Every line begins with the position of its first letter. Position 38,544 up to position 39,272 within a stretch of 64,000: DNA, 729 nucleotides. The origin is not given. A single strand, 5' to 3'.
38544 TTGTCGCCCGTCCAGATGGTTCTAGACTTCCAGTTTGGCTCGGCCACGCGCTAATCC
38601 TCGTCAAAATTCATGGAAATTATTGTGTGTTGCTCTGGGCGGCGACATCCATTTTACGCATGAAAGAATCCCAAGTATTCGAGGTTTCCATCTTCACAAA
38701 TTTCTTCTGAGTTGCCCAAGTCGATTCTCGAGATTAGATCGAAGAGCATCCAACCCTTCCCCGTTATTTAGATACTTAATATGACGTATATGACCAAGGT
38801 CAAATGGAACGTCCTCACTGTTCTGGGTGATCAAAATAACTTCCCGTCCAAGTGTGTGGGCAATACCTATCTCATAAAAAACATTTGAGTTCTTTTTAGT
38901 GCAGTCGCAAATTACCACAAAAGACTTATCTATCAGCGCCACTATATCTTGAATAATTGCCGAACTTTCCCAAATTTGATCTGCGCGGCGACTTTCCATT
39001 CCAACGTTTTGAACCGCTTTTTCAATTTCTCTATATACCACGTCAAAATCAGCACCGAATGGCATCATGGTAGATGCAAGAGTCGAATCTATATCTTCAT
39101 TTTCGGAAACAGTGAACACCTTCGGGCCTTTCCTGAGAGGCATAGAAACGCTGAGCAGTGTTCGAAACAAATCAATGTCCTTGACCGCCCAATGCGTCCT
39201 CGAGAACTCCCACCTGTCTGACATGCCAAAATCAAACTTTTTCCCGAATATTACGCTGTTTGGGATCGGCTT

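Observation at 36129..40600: Low-GC island at the 3' end of gpmI, marked by a decayed duplicate of the gene end, carrying MTase-HNH, an NDT/TIR-like effector and a retropepsin-like protease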

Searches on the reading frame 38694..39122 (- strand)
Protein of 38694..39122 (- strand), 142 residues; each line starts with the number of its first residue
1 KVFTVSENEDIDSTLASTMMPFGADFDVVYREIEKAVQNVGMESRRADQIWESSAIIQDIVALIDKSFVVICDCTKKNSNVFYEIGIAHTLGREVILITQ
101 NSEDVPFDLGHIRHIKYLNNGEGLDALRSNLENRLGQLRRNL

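Call 101: search_solved_structures(query=window:38694-39122:-, max_evalue=10, show_alignments=3)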
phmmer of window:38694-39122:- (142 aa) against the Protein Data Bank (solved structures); distinct sequences matched with E-value up to 10: 2.
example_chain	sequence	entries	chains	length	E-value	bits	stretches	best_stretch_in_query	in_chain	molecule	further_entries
5mq7_0A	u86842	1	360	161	0.87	12.7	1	6-47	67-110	6,7-dimethyl-8-ribityllumazine synthase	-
5mq3_AA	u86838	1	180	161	1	12.5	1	6-47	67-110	6,7-dimethyl-8-ribityllumazine synthase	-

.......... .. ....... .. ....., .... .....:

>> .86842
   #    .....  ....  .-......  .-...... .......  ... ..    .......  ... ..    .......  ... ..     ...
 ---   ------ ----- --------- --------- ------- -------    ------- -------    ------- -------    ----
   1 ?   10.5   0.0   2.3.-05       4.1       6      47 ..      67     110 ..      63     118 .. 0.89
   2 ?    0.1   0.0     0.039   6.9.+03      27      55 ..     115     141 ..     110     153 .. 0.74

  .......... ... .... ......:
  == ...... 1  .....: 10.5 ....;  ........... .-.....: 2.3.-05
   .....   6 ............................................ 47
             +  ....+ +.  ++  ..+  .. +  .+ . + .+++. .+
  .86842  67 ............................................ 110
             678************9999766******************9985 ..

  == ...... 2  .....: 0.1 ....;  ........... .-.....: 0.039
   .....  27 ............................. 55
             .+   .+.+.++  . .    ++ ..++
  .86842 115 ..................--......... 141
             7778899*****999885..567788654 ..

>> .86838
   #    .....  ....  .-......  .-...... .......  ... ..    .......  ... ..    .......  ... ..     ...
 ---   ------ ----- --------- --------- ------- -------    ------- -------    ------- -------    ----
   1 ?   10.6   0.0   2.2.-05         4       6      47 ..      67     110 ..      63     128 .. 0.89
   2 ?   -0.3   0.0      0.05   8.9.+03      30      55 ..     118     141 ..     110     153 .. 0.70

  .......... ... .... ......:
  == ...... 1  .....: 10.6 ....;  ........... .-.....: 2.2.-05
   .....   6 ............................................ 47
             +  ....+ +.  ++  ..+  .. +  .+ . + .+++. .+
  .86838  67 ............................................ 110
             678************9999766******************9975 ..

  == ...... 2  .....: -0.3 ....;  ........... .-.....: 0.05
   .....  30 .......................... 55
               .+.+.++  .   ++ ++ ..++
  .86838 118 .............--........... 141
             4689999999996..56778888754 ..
